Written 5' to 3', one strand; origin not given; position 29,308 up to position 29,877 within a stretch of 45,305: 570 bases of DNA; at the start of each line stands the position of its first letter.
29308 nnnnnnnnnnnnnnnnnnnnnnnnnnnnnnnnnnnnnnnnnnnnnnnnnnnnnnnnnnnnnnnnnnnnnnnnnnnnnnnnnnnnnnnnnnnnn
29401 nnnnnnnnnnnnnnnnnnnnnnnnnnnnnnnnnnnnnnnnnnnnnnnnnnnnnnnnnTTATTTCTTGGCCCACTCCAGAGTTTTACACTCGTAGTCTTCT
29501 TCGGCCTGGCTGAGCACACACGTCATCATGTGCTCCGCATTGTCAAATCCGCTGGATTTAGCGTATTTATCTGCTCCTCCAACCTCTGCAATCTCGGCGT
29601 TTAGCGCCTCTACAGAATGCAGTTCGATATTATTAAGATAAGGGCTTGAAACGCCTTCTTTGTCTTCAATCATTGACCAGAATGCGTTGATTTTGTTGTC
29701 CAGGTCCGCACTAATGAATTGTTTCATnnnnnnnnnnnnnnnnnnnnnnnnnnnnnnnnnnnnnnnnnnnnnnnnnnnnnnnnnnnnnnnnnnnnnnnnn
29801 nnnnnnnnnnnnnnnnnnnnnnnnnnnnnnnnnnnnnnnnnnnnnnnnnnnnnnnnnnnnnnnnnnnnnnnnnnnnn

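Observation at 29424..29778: Repeated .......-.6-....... stem-loop followed by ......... upstream of two consecutive early genes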

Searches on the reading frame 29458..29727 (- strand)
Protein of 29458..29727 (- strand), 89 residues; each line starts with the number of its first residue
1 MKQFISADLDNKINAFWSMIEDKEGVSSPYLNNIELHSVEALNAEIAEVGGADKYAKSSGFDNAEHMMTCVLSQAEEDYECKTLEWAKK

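Call 30: search_dna_similar(query=window:29458-29727:-, collection=phages, mode=protein, max_rows=40, max_evalue=0.001)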
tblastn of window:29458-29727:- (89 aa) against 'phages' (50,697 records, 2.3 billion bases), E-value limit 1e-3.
Records with a match: 203; places in all: 203; records where one place covers at least 80% of the query: 181.
Best place of each record, by identity: >=99% 2; 95-99% 1; <60% 200.
By first word of the organism name: Escherichia 151; Campylobacter 17; Citrobacter 10; Salmonella 6; Shigella 5; Enterobacteria 5; Phage 3; Krischvirus 2; Vibrio 2; Vequintavirinae 1; and 1 more.
By host as written in the record: Escherichia coli 58; - 20; Campylobacter jejuni 15; Escherichia coli K-12 MG1655 14; Escherichia coli K-12 12; Escherichia coli str. K-12 substr. MG1655 9; Escherichia coli O157:H7 8; Citrobacter freundii 8; and 41 more.
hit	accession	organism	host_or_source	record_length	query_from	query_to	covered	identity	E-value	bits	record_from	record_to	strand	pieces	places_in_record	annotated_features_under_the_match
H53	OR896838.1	Escherichia phage McMelon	Escherichia coli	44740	1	89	100%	100.0%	2e-54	186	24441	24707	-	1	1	hypothetical protein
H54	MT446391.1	Escherichia virus TH13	Escherichia coli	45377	1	89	100%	100.0%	2e-54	186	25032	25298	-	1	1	record has no annotation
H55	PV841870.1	Escherichia phage Pandora71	Escherichia coli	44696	1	89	100%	98.9%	1e-53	183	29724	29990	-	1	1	hypothetical protein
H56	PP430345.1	Escherichia phage vB_EcoM-LTH01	Escherichia sp.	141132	5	89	96%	59.8%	1e-26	106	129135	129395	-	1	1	hypothetical protein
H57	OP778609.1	Escherichia phage A73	Escherichia coli str. K-12 substr. ...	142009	5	89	96%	58.6%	8e-26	104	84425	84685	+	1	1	hypothetical protein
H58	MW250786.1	Escherichia phage UPEC06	Escherichia coli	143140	5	89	96%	58.6%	2e-25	103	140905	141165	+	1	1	hypothetical protein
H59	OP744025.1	Escherichia phage A5-4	Escherichia coli str. K-12 substr. ...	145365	5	89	96%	58.6%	2e-25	103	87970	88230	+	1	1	hypothetical protein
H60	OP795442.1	Escherichia phage A7_1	Escherichia coli str. K-12 substr. ...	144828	5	89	96%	57.5%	4e-25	102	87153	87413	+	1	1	hypothetical protein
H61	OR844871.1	Escherichia phage ECO121 2-1-1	Escherichia coli O121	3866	1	89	100%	51.7%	9e-25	101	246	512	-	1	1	record has no annotation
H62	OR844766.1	Escherichia phage ECO111 5-P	Escherichia coli O111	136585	1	89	100%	51.7%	9e-25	101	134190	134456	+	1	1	record has no annotation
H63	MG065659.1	Campylobacter phage C5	Campylobacter jejuni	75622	1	89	100%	50.6%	2e-24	100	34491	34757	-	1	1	record has no annotation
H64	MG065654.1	Campylobacter phage C15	Campylobacter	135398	1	89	100%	50.6%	2e-24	100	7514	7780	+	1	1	record has no annotation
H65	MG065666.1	Campylobacter phage A12a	Campylobacter jejuni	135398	1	89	100%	50.6%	2e-24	100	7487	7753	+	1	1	record has no annotation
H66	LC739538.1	Escherichia phage phiWec189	Escherichia coli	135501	1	89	100%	50.6%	2e-24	100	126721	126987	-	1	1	hypothetical protein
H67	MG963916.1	Escherichia phage PDX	Escherichia coli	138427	1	89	100%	50.6%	2e-24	100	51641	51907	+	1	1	none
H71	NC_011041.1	Escherichia phage V5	Escherichia coli O157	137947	1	89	100%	50.6%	3e-24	100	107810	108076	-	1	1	hypothetical protein (x2)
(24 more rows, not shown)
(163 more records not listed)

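Call 31: search_protein_families(library=pfam, proteins=[window:29458-29727:-], max_evalue=0.01)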
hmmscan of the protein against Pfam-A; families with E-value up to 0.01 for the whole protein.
window:29458-29727:- (89 aa): 0 families

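Call 32: search_protein_families(library=phrogs, proteins=[window:29458-29727:-], max_evalue=0.001)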
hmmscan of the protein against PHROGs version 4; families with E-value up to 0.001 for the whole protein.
window:29458-29727:- (89 aa): 1 family
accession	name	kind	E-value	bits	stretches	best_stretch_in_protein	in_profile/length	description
phrog_7287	-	unknown function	1.8e-30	106.1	1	1-86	1-86/86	-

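Call 33: get_annotated_region(hit=H56, flank=600)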
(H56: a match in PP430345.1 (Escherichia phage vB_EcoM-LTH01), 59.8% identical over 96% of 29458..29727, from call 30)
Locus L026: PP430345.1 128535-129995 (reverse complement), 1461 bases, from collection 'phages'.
description: Escherichia phage vB_EcoM-LTH01, complete genome.
organism: Escherichia phage vB_EcoM-LTH01 (NCBI taxid 3127726)
taxonomy: Viruses; Duplodnaviria; Heunggongvirae; Uroviricota; Caudoviricetes; Vequintavirinae
host: Escherichia sp.; source: feces; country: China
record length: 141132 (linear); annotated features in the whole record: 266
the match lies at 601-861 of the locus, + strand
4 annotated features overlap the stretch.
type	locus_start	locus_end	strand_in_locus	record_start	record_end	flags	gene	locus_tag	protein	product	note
CDS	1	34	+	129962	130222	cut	-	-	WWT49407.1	hypothetical protein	-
CDS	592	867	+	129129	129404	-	-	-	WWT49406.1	hypothetical protein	-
CDS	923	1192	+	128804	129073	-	-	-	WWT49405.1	hypothetical protein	-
CDS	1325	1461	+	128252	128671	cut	-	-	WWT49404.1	hypothetical protein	-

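Call 34: get_annotated_region(hit=H71, flank=600)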
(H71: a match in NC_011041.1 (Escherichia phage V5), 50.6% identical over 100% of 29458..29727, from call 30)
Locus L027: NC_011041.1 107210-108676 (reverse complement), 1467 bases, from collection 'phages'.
description: Escherichia coli bacteriophage rv5, complete sequence.
organism: Escherichia phage V5 (NCBI taxid 399183)
taxonomy: Viruses; Duplodnaviria; Heunggongvirae; Uroviricota; Caudoviricetes; Vequintavirinae; Vequintavirus; Vequintavirus V5
host: Escherichia coli O157; source: -; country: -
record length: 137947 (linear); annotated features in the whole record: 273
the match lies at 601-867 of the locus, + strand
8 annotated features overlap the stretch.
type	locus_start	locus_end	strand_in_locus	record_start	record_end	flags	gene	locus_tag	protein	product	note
CDS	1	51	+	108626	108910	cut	-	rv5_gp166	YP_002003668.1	hypothetical protein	ORF 171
CDS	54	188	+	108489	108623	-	-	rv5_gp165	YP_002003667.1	hypothetical protein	ORF 170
CDS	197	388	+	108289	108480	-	-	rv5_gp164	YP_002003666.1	hypothetical protein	ORF 169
regulatory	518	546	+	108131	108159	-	-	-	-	promoter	Sigma70-type promoter; P168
CDS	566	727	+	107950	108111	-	-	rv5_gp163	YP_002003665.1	hypothetical protein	ORF 168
CDS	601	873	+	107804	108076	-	-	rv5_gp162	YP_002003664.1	hypothetical protein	ORF 167; similar to Escherichia coli phage RB49 hypothetical protein in NP_891837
CDS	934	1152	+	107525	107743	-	-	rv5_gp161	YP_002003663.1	hypothetical protein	ORF 166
CDS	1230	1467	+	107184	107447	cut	-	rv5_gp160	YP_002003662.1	hypothetical protein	ORF 165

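Call 55: find_homologous_proteins(query=window:29458-29727:-, max_evalue=0.00001)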
Query window:29458-29727:- (89 aa): 1 proteins with E <= 0.00001 among 1 candidates.
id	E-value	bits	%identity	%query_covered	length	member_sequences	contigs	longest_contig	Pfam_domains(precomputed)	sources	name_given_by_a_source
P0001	1.3e-51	190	99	100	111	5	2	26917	-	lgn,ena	-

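Call 56: find_encoding_contigs(protein=P0001, flank=1500, max_places=6)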
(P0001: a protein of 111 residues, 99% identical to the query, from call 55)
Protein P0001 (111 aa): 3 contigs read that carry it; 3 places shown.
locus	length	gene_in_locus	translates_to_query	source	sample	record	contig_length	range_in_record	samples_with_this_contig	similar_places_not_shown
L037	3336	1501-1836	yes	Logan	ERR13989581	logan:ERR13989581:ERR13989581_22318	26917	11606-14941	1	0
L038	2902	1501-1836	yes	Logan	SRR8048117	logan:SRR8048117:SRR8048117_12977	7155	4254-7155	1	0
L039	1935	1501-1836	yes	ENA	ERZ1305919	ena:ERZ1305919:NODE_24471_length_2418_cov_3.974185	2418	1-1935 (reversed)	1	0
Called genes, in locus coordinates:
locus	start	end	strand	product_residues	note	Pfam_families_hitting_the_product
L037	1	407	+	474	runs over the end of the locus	PF00176:SNF2-rel_dom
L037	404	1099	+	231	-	-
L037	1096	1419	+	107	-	-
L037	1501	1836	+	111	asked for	-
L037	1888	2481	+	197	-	PF19905:DUF6378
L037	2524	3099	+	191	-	-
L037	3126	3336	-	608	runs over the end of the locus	PF13884:Peptidase_S74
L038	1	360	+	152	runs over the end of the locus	-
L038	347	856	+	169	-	PF05869:Dam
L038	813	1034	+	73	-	-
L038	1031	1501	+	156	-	-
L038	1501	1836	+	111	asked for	-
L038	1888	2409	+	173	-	PF19905:DUF6378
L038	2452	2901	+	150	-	?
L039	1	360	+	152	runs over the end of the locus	-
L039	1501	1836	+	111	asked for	-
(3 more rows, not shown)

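Call 85: search_solved_structures(query=window:29458-29727:-, max_evalue=1)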
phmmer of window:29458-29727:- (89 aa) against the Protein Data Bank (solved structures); distinct sequences matched with E-value up to 1: 1.
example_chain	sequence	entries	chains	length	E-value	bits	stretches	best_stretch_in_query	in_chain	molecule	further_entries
5lec_A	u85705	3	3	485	0.019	18.6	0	36-88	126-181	DDD_D12_12_D12_12_D12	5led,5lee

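Call 86: search_protein_families(library=ncbifam, proteins=[window:29458-29727:-], max_evalue=0.01)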
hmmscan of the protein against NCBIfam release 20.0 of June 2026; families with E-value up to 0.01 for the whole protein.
window:29458-29727:- (89 aa): 0 families
